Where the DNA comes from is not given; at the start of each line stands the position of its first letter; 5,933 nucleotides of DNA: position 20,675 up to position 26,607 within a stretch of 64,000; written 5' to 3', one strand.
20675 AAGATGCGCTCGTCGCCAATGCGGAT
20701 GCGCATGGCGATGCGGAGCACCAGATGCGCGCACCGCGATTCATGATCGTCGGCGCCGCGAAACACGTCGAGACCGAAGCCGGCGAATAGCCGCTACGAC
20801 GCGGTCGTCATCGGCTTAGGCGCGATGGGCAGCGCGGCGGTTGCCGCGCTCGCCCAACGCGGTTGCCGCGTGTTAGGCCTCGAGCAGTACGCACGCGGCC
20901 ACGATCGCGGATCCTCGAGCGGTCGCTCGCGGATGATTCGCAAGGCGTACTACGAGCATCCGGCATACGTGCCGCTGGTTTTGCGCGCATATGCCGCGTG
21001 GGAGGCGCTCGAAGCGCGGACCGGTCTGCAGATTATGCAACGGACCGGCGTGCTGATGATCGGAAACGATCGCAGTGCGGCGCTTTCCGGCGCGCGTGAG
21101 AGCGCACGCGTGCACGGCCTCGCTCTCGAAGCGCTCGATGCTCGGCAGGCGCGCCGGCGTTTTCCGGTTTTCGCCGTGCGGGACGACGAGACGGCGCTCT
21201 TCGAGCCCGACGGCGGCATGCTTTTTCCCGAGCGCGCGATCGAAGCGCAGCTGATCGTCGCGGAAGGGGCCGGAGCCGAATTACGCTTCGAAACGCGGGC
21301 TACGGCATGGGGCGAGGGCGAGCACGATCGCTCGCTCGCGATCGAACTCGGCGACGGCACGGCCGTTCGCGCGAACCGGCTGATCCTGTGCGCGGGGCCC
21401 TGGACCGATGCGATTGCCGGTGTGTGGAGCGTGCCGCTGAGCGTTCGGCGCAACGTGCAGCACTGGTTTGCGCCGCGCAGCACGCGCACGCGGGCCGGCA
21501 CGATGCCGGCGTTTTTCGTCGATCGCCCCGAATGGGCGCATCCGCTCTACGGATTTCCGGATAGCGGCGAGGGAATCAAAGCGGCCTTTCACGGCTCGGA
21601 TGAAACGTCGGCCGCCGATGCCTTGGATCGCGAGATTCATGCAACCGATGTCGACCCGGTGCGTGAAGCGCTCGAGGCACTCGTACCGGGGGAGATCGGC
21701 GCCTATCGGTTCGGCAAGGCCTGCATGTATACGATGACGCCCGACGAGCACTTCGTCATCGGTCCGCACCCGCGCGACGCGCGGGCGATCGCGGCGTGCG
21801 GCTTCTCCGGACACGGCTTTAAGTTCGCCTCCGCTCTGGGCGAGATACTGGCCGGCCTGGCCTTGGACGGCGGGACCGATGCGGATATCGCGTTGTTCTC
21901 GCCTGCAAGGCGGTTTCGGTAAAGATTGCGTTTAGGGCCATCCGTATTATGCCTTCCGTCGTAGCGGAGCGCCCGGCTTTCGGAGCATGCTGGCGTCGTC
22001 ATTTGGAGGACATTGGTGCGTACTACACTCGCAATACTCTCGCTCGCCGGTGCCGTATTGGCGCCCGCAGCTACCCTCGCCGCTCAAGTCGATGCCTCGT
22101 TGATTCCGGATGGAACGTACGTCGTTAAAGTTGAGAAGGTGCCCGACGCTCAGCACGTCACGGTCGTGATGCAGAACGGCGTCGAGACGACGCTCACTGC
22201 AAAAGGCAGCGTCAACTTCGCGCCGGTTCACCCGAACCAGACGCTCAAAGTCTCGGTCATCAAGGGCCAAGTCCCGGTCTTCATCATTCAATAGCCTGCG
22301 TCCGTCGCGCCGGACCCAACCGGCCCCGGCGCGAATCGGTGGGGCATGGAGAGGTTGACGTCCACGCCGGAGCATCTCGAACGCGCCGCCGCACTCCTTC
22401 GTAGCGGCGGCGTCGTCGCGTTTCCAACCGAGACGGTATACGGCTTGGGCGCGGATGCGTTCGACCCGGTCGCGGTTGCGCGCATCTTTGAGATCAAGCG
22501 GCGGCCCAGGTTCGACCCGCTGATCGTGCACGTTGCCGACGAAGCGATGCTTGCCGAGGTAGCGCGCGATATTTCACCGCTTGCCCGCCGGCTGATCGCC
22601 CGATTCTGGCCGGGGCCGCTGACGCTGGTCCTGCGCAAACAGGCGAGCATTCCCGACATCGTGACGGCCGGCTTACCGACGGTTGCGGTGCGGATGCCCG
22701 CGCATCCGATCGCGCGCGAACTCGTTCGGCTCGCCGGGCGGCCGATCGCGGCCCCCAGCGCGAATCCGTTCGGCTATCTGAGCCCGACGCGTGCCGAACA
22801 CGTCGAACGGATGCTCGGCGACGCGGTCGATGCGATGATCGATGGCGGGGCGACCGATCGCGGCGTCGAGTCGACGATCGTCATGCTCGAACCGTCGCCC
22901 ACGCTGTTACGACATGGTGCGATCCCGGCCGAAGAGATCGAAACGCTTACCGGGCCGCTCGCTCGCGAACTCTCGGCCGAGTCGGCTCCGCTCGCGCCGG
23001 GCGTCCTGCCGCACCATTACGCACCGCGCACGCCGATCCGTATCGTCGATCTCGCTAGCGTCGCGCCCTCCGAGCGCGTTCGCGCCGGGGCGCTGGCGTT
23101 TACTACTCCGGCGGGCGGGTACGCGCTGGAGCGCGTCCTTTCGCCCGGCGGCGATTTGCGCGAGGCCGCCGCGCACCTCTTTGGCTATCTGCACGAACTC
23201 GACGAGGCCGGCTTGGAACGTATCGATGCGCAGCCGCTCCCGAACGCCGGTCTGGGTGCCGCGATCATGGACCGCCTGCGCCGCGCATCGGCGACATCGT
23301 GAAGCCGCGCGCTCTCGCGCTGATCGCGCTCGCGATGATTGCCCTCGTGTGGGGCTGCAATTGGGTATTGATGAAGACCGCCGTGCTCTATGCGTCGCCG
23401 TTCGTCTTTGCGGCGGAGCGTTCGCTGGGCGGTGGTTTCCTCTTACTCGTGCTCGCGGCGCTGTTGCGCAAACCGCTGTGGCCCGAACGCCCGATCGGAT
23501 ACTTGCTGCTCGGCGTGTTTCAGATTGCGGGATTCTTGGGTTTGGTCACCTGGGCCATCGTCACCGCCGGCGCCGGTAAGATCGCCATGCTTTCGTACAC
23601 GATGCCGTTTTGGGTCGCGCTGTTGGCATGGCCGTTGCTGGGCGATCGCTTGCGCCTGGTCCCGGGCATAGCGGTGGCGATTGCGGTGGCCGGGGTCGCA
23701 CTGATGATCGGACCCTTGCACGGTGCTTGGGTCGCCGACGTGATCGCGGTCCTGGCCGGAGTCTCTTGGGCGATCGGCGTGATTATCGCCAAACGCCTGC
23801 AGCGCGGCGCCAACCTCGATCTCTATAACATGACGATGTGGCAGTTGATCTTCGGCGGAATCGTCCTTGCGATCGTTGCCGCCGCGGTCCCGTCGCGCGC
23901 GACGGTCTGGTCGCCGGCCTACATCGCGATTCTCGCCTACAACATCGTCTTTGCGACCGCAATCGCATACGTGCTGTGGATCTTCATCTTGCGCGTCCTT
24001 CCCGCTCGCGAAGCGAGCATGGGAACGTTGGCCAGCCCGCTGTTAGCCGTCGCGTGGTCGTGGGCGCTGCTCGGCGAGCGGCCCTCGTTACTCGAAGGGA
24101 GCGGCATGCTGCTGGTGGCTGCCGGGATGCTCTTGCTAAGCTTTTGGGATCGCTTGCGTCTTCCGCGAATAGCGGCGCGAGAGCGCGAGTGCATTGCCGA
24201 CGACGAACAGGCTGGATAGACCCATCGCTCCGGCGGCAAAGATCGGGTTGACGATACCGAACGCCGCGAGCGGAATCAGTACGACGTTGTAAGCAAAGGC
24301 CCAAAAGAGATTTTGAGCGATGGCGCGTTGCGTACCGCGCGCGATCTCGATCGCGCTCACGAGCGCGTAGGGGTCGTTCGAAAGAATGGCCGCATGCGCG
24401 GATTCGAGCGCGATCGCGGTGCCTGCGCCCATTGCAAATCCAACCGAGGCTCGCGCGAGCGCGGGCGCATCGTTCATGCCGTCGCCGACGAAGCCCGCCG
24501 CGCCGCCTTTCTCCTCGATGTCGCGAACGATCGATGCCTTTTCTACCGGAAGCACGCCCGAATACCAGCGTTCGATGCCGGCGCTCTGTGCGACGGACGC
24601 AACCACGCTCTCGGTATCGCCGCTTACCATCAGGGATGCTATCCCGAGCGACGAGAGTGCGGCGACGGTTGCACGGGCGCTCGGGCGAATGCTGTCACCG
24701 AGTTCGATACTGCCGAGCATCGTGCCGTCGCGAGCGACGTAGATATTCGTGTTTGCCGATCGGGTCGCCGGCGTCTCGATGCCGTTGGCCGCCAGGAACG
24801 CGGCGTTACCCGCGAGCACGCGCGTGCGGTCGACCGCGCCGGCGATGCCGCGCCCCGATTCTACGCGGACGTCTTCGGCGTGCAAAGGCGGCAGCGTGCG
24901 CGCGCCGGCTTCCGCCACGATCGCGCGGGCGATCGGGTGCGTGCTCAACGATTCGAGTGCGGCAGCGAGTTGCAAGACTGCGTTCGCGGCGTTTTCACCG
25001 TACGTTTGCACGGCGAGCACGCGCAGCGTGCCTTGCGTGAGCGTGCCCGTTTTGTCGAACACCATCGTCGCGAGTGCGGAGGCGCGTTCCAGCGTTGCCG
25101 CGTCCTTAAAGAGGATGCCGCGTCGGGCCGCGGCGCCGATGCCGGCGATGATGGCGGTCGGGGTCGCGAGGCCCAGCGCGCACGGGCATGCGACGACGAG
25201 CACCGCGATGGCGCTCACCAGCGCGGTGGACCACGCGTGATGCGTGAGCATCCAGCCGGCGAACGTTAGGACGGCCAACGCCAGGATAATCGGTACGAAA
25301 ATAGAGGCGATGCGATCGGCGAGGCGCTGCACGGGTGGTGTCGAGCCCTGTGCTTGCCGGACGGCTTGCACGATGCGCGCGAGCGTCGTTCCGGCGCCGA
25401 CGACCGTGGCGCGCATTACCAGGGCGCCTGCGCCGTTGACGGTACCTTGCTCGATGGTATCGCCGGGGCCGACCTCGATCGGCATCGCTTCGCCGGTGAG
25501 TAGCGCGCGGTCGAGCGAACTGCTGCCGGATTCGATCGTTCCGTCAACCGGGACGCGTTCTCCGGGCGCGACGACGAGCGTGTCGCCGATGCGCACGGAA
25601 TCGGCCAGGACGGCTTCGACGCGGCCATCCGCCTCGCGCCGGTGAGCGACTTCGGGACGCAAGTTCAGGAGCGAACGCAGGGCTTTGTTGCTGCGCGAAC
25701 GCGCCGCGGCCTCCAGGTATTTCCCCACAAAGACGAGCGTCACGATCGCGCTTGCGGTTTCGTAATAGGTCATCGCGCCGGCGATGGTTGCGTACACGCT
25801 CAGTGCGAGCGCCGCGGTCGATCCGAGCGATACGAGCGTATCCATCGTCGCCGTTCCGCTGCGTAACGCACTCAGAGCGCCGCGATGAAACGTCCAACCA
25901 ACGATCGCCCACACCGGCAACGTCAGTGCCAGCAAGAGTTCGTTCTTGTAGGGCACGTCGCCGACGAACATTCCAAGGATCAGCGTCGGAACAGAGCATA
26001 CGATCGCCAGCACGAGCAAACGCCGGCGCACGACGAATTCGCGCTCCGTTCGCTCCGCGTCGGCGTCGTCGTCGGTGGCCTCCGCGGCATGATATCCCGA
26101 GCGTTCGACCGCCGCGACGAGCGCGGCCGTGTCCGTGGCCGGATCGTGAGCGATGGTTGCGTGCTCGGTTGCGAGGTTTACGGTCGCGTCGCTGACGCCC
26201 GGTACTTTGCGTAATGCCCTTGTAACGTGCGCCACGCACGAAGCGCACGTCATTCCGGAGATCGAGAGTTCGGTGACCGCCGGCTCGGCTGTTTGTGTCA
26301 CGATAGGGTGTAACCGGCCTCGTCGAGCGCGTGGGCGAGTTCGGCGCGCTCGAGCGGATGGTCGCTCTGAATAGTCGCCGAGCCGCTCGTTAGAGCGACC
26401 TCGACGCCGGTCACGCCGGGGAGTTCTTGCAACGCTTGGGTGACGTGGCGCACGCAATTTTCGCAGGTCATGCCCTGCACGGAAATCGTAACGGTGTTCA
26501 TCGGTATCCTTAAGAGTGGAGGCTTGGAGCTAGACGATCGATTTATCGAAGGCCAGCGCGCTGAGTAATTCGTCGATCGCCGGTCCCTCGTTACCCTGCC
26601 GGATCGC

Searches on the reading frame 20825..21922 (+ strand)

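Call 53: search_protein_families(library=pfam, proteins=[window:20825-21922:+], max_evalue=0.001)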
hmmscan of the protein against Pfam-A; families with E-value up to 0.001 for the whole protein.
window:20825-21922:+ (365 aa): 1 family
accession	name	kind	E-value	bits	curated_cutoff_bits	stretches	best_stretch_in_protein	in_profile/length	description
PF01266.30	DAO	-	5.3e-44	151.6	27.9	1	1-344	10-352/353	FAD dependent oxidoreductase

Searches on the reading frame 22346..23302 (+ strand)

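Call 53: search_protein_families(library=pfam, proteins=[window:22346-23302:+], max_evalue=0.001)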
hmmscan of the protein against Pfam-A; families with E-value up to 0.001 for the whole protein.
window:22346-23302:+ (318 aa): 2 families
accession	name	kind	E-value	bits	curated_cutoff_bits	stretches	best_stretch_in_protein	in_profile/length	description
PF01300.24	Sua5_yciO_yrdC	-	3e-60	203.2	25.1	1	17-191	2-178/178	Telomere recombination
PF03481.19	Sua5_C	-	9e-22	78.5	22.9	1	193-316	1-136/136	Threonylcarbamoyl-AMP synthase, C-terminal domain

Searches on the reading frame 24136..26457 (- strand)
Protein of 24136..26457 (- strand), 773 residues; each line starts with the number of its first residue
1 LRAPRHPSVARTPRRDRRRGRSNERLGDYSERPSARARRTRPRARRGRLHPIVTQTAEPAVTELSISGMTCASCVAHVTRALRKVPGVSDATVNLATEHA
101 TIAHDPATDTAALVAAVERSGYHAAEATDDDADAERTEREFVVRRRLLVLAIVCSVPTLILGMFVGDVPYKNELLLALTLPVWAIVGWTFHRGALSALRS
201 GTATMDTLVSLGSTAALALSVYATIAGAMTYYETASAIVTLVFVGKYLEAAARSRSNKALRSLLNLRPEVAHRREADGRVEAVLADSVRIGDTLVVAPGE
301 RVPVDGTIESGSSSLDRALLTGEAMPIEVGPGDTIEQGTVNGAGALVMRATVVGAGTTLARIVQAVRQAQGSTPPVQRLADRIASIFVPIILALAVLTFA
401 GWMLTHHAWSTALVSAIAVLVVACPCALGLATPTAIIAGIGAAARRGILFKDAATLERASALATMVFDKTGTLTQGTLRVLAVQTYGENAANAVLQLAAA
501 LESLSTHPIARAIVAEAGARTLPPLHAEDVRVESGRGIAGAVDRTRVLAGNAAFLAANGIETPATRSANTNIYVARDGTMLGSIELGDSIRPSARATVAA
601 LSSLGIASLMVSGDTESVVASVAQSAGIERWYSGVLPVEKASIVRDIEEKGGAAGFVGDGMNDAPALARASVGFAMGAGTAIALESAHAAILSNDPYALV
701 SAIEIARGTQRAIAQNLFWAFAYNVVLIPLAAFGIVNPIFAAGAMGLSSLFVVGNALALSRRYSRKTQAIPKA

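Call 53: search_protein_families(library=pfam, proteins=[window:24136-26457:-], max_evalue=0.001)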
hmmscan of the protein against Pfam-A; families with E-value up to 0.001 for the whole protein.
window:24136-26457:- (773 aa): 4 families
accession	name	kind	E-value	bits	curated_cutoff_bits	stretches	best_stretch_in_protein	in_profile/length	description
PF00122.25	E1-E2_ATPase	-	4.1e-54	183.3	28.1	1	266-446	2-181/181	E1-E2 ATPase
PF00702.32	Hydrolase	-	8.4e-23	82.2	26.4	1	464-670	3-190/191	haloacid dehalogenase-like hydrolase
PF00403.32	HMA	-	1.1e-16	61.4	24.8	1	64-123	2-62/62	Heavy-metal-associated domain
PF08282.18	Hydrolase_3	-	0.00031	21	20.9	0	657-700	209-252/255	haloacid dehalogenase-like hydrolase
